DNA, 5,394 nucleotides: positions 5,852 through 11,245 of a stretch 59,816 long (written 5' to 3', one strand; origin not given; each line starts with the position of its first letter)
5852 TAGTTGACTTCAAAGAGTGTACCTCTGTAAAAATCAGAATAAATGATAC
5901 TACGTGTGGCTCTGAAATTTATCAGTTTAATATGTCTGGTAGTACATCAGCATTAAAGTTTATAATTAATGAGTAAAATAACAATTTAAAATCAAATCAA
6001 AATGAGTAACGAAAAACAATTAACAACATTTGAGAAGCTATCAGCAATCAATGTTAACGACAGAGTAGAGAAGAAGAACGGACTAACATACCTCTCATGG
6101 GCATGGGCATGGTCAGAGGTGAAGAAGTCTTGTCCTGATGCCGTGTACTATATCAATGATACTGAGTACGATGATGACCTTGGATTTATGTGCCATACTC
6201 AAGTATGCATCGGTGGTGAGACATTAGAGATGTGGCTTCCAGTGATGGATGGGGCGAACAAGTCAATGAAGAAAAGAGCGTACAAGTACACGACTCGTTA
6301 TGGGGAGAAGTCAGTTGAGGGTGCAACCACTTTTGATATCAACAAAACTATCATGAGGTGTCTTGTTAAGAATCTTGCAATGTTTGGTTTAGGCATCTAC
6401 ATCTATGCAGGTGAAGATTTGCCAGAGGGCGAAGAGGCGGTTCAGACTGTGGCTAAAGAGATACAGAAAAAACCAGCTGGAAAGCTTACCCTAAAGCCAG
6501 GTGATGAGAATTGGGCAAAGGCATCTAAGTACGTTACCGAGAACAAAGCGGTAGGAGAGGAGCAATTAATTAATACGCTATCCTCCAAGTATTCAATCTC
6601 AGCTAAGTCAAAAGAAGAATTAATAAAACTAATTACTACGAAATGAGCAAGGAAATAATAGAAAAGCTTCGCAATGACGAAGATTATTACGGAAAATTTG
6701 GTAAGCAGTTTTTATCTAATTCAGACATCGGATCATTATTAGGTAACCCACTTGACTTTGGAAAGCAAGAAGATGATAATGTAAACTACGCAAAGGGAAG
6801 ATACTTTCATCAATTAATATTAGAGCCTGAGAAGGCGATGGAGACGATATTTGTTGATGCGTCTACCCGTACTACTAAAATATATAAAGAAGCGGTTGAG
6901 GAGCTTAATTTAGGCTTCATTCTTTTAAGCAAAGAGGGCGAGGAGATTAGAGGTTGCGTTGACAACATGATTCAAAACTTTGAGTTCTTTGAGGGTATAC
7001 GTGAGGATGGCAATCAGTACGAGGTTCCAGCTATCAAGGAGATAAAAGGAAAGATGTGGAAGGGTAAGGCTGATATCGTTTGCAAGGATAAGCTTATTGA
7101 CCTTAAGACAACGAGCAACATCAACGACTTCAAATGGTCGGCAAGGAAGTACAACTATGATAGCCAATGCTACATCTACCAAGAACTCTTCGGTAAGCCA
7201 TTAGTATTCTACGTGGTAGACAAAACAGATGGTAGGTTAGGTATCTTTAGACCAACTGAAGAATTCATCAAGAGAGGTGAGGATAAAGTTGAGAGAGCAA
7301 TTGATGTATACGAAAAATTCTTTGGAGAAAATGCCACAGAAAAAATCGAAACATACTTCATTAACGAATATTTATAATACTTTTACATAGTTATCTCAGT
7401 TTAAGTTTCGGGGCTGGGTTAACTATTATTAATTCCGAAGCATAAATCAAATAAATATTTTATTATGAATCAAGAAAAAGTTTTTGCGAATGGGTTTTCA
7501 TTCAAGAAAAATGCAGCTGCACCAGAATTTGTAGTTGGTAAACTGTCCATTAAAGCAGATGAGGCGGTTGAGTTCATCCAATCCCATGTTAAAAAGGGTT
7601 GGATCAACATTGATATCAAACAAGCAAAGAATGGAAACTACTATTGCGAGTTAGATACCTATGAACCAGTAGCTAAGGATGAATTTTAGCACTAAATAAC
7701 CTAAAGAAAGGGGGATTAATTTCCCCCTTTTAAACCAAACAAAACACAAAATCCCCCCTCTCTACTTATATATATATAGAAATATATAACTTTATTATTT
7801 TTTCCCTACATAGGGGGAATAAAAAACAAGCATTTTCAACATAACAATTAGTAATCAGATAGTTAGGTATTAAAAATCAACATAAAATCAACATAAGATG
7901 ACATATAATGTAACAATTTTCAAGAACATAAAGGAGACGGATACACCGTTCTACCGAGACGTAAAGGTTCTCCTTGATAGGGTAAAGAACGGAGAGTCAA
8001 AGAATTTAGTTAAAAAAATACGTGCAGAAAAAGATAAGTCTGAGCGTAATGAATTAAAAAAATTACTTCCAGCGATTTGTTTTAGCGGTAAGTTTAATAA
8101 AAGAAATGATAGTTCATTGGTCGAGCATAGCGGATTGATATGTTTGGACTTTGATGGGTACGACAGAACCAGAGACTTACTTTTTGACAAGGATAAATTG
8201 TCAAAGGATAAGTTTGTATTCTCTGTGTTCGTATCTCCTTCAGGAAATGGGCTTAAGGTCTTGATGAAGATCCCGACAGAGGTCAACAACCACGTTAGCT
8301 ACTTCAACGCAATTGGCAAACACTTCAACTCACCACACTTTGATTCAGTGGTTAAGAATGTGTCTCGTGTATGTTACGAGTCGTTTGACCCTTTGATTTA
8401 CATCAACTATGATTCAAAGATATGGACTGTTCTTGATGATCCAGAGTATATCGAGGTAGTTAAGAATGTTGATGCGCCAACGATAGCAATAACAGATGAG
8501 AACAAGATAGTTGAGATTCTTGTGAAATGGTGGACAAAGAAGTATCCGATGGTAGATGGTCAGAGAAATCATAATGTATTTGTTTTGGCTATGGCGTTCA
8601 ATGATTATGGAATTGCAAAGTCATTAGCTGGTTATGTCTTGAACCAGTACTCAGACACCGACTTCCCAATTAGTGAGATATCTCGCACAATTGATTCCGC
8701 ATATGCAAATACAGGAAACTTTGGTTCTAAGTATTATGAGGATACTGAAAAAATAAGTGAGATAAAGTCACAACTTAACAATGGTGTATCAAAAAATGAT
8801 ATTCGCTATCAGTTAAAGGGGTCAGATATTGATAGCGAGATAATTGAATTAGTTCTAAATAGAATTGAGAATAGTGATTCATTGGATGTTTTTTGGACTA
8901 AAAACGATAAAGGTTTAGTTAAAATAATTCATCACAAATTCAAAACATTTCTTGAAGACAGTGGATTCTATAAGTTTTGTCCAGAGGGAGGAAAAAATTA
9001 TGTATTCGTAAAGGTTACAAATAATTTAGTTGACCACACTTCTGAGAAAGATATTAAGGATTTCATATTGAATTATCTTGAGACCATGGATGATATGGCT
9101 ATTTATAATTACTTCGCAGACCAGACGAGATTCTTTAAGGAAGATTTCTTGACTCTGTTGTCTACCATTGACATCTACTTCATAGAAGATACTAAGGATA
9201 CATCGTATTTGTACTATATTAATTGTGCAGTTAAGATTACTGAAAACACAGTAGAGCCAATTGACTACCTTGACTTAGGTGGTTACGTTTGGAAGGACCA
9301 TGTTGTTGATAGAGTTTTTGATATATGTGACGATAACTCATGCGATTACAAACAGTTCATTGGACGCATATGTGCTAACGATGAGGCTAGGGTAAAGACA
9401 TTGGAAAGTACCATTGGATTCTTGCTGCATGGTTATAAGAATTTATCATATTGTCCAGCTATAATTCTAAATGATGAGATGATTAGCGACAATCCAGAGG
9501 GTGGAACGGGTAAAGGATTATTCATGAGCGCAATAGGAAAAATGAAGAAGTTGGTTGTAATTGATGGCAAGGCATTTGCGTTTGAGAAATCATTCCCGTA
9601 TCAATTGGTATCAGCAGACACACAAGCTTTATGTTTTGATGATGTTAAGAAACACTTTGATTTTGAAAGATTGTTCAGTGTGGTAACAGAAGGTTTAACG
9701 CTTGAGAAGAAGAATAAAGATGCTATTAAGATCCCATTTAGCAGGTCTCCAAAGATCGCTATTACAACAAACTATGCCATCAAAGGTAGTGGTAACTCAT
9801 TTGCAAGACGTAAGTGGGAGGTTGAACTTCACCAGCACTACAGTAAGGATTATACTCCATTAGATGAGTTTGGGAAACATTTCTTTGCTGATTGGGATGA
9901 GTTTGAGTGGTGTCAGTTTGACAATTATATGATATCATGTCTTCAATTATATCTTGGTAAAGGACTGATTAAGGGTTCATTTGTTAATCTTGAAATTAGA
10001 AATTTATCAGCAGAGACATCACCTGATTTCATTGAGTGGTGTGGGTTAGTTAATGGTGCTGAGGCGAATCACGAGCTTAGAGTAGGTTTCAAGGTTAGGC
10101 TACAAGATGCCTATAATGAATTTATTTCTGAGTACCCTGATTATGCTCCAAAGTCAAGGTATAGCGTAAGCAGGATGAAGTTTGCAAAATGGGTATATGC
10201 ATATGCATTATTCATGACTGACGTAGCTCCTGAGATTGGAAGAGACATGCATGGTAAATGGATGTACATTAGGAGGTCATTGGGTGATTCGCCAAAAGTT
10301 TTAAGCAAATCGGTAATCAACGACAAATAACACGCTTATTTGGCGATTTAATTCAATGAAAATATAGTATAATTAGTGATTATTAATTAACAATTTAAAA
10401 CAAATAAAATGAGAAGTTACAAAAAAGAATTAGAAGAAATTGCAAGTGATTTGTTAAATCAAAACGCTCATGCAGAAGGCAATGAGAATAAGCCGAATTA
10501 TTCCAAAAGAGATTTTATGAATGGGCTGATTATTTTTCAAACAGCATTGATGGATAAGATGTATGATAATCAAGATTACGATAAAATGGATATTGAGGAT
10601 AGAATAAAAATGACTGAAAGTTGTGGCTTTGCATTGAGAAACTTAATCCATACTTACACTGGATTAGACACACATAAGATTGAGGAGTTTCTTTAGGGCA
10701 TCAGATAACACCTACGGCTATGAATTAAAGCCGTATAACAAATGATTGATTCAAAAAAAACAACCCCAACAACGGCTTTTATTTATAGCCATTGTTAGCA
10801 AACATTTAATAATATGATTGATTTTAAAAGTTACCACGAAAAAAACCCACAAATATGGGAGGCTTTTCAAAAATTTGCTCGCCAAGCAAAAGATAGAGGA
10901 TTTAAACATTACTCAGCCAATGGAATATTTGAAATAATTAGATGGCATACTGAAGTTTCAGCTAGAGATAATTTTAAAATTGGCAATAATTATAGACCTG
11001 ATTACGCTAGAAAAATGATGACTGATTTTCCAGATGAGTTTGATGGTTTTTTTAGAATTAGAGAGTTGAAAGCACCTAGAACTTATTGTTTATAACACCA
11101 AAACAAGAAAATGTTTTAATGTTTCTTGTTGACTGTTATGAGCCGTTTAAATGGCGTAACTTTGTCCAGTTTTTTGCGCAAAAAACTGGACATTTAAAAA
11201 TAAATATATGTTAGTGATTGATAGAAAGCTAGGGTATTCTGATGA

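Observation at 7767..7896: Duplicated AT-rich module before the primase gene and before groEL: an origin or a phage-specific promoter?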

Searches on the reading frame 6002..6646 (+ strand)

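Call 11: search_protein_families(library=pfam, proteins=[window:6002-6646:+], max_evalue=0.01)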
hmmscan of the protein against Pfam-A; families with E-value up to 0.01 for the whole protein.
window:6002-6646:+ (214 aa): 1 family
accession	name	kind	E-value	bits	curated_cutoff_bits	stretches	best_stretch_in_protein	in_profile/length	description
PF06378.16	SSAP_Sak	-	1.3e-45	155.1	22.3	1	9-149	2-136/152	Sak Single Strand Annealing Protein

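Call 12: search_protein_families(library=phrogs, proteins=[window:6002-6646:+], max_evalue=0.001)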
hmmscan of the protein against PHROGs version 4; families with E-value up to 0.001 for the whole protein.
window:6002-6646:+ (214 aa): 2 families
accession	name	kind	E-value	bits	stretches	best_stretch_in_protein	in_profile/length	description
phrog_659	-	DNA, RNA and nucleotide metabolism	2.3e-55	188.4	1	5-179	2-179/205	Sak-like ssDNA annealing protein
phrog_8492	-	DNA, RNA and nucleotide metabolism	1.7e-42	146.9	1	4-196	17-210/269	Sak-like ssDNA annealing protein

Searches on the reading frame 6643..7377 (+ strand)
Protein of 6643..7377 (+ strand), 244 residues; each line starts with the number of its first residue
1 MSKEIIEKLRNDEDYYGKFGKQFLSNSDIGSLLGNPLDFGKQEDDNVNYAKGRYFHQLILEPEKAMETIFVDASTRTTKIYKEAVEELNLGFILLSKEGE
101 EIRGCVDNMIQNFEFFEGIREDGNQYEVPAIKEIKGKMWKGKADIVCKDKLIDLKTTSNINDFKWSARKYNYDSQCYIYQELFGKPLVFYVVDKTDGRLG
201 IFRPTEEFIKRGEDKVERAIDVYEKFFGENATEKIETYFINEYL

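Call 11: search_protein_families(library=pfam, proteins=[window:6643-7377:+], max_evalue=0.01)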
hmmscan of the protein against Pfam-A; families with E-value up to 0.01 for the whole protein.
window:6643-7377:+ (244 aa): 1 family
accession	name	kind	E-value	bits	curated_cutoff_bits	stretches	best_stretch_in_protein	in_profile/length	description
PF12684.13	DUF3799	-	5.8e-15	56.1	26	1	43-225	25-213/233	PDDEXK-like domain of unknown function (DUF3799)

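Call 12: search_protein_families(library=phrogs, proteins=[window:6643-7377:+], max_evalue=0.001)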
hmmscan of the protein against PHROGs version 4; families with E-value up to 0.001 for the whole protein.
window:6643-7377:+ (244 aa): 3 families
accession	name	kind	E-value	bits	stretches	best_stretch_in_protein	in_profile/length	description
phrog_412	-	DNA, RNA and nucleotide metabolism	3.9e-26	93.3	1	4-225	138-383/440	exonuclease VIII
phrog_1227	-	DNA, RNA and nucleotide metabolism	1.2e-07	32.3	1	113-185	106-187/268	exonuclease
phrog_1990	-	DNA, RNA and nucleotide metabolism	6.7e-05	23.4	1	135-223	107-211/290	Cas4-domain exonuclease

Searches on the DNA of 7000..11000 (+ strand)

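Call 7: search_dna_similar(query=window:7000-11000:+, collection=phages, mode=near)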
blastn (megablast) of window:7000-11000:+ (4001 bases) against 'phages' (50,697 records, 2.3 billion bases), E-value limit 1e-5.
No match.

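Call 90: search_dna_similar(query=window:7815-7910:+, collection=phages, mode=distant, max_evalue=1, max_rows=10)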
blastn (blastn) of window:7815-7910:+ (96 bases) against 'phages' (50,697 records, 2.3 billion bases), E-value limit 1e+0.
Records with a match: 8; places in all: 8; records where one place covers at least 80% of the query: 0.
Best place of each record, by identity: 90-95% 2; 80-90% 6.
By first word of the organism name: Staphylococcus 4; Caudoviricetes 2; Mammaliicoccus 1; Bacteriophage 1.
By host as written in the record: Staphylococcus aureus 4; Methanobacteriales 2; Mammaliicoccus sciuri IVB6255 1; - 1.
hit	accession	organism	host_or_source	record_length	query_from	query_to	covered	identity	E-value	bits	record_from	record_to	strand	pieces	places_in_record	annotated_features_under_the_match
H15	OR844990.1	Staphylococcus phage SA 1306 Kay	Staphylococcus aureus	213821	54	96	45%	84.1%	9e-1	38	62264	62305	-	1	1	record has no annotation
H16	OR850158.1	Staphylococcus phage SA 1298 Kay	Staphylococcus aureus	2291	54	96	45%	84.1%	9e-1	38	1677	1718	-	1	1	record has no annotation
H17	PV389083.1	Mammaliicoccus phage phi6255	Mammaliicoccus sciuri IVB6255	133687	38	73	38%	84.2%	3e-1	40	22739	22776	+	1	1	ribonucleotide reductase class Ia beta subunit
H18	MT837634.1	Bacteriophage sp.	human fecal samples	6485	3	35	34%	84.8%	9e-1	38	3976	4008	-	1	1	record has no annotation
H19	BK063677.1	Caudoviricetes sp. vir080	Methanobacteriales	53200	4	36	34%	84.8%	9e-1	38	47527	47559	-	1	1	hypothetical protein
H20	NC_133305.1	Caudoviricetes sp. vir080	Methanobacteriales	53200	4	36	34%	84.8%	9e-1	38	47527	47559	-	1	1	hypothetical protein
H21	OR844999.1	Staphylococcus phage SA 1306 Kay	Staphylococcus aureus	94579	4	28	26%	92.0%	9e-1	37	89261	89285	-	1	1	record has no annotation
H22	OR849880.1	Staphylococcus phage SA 1298 Kay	Staphylococcus aureus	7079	4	28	26%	92.0%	9e-1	37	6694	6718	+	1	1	record has no annotation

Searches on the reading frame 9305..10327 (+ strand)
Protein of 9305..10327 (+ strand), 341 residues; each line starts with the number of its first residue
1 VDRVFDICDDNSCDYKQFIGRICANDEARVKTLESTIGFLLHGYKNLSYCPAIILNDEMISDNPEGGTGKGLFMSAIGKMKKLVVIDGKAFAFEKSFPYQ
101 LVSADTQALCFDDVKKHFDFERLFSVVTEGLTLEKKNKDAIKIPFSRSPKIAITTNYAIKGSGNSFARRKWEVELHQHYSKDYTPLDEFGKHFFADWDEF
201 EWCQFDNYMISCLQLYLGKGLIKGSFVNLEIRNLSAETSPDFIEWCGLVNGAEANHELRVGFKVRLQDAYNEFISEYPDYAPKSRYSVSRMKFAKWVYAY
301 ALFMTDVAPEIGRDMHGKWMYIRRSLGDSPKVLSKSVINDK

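Call 81: predict_structure(alignment_id=A4)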
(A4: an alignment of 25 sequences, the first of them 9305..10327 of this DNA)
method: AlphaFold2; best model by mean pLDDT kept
length: 341 residues; sequences in the alignment: 25
mean_pLDDT: 55.1   pTM: 0.43
mean pLDDT of the five models: 55.1, 53.4, 52.4, 51.9, 50.9
residues with pLDDT >= 90: 33; 70-90: 85; 50-70: 56; < 50: 167
segments of 3 or more residues with pLDDT < 50: 1-5, 43-184, 186-194, 333-341
pLDDT, mean of each block of 10 residues (from residue 1): 51 73 68 69 42 30 31 32 30 27 27 30 26 30 28 24 35 44 47 58 73 74 56 63 79 78 92 90 85 91 87 92 71 41 32
secondary structure, 60 per line:
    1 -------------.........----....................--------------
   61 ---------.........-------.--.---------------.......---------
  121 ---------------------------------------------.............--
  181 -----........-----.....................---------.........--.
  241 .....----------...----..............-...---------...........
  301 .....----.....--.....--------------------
elements in order: H14-22 H27-46 H70-78 H105-111 H166-178 H186-193 H199-219 H229-237 H240-245 E263-265 H266-276 H290-305 E310-314 E317-321

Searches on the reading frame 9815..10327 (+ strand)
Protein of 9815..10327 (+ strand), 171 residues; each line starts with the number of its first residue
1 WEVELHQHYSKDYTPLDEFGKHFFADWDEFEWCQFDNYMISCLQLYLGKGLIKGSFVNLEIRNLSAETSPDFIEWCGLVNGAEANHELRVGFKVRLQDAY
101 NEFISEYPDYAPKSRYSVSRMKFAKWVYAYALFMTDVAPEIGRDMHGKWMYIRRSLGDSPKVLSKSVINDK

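Call 49: search_protein_families(library=pfam, proteins=[window:9815-10327:+], max_evalue=10)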
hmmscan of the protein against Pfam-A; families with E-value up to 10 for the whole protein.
window:9815-10327:+ (171 aa): 0 families

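Call 58: predict_structure(alignment_id=A2)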
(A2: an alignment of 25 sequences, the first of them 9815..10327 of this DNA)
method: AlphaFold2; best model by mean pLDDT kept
length: 171 residues; sequences in the alignment: 25
mean_pLDDT: 74.3   pTM: 0.57
mean pLDDT of the five models: 74.3, 73.3, 73.1, 73.0, 72.7
residues with pLDDT >= 90: 46; 70-90: 67; 50-70: 31; < 50: 27
segments of 3 or more residues with pLDDT < 50: 1-10, 50-57, 163-171
pLDDT, mean of each block of 10 residues (from residue 1): 41 60 79 79 64 48 66 84 82 93 93 90 92 88 94 72 41 34
secondary structure, 60 per line:
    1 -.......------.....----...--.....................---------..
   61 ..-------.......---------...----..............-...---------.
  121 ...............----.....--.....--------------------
elements in order: H2-8 H15-19 H29-49 H59-62 H70-76 E93-95 H96-106 H120-135 E140-144 E147-151

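Call 62: fold_search(model_id=the predicted structure, library=pdb)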
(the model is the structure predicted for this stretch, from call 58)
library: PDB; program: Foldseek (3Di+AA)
matches with E <= 10: 80; with E <= 0.001: 0
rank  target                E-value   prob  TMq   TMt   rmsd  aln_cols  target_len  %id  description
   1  5fd5_A                1.1e+00  0.25  0.30  0.36   5.6       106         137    6  manganese uptake regulator (released 2016-12-28)
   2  5fd5_D                1.1e+00  0.16  0.23  0.28   7.4        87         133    8  manganese uptake regulator (released 2016-12-28)
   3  3mwm_A                1.3e+00  0.25  0.24  0.30   4.5        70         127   17  Graded expression of zinc-responsive genes through two regulatory zinc-binding sites in Zur (released 2011-03-16)
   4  2uzk_A                1.4e+00  0.16  0.24  0.37   8.6        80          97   14  Crystal structure of the human FOXO3a-DBD bound to DNA (released 2008-05-13)
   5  3rpu_E                1.4e+00  0.06  0.18  0.17   9.3       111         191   17  Crystal structure of the MukE-MukF complex (released 2012-03-14)
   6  5fd5_B                1.9e+00  0.11  0.23  0.28   9.6       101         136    8  manganese uptake regulator (released 2016-12-28)
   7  8i0p_K                2.0e+00  0.12  0.28  0.18  10.6       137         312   16  The cryo-EM structure of human pre-Bact complex (released 2024-07-31)
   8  2o03                  2.3e+00  0.13  0.23  0.28   5.4        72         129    8  Crystal structure of FurB from M. tuberculosis- a Zinc uptake regulator (released 2007-02-13)
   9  2j5o_MODEL_1_A        2.4e+00  0.04  0.14  0.25  11.8        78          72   13  Pseudomonas aeruginosa FtsK gamma domain (released 2006-10-04)
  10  5fd5_E                3.1e+00  0.10  0.24  0.29   6.8        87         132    8  manganese uptake regulator (released 2016-12-28)
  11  3qe9_Y                3.1e+00  0.04  0.19  0.11  14.5       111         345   10  Crystal structure of human exonuclease 1 Exo1 (D173A) in complex with DNA (complex I) (released 2011-04-20)
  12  2jaa_B                3.1e+00  0.02  0.14  0.13  15.4       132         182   15  SeMet substituted Shigella Flexneri Ipad (released 2006-11-30)
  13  6pcp_B                3.3e+00  0.06  0.23  0.28   8.4       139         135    9  Mechanism for regulation of DNA binding of Bordetella bronchiseptica BpsR by 6-hydroxynicotinic acid (released 2019-11-06)
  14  2klo_MODEL_1_A        3.3e+00  0.04  0.15  0.17   7.3        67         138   10  Structure of the Cdt1 C-terminal domain (released 2009-10-13)
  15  2mbf_MODEL_1_A        3.5e+00  0.06  0.19  0.28   9.6        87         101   17  Solution structure of the forkhead domain of Brugia malayi DAF-16a (released 2013-09-11)
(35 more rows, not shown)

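Call 69: search_solved_structures(query=A2, max_evalue=1)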
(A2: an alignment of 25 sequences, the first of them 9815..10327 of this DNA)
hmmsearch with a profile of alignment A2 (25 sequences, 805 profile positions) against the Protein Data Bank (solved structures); distinct sequences matched with E-value up to 1: 3.
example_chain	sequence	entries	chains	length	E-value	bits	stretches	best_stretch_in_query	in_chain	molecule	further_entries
8vl3_A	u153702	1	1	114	0.0036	18.8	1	294-330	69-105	De novo designed protein F3 parent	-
6qs0_A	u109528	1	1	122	0.023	16.1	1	8-72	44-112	Putative outer membrane protein BBA03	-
8skx_A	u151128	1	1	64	0.21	12.9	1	283-323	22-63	Miniprotein HHH_rd4_0518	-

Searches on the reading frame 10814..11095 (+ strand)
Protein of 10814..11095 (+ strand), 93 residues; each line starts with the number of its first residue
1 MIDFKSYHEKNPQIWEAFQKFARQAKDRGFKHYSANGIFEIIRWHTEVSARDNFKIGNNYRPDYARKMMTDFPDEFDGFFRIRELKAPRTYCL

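Call 32: search_protein_families(library=pfam, proteins=[window:10814-11095:+], max_evalue=0.1)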
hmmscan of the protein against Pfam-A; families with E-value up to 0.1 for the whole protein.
window:10814-11095:+ (93 aa): 0 families

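Call 44: search_protein_families(library=phrogs, proteins=[window:10814-11095:+], max_evalue=0.01)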
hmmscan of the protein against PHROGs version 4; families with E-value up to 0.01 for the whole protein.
window:10814-11095:+ (93 aa): 1 family
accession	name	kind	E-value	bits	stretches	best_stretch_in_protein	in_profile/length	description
phrog_13625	-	unknown function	1.3e-23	83.9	1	3-87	7-91/94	-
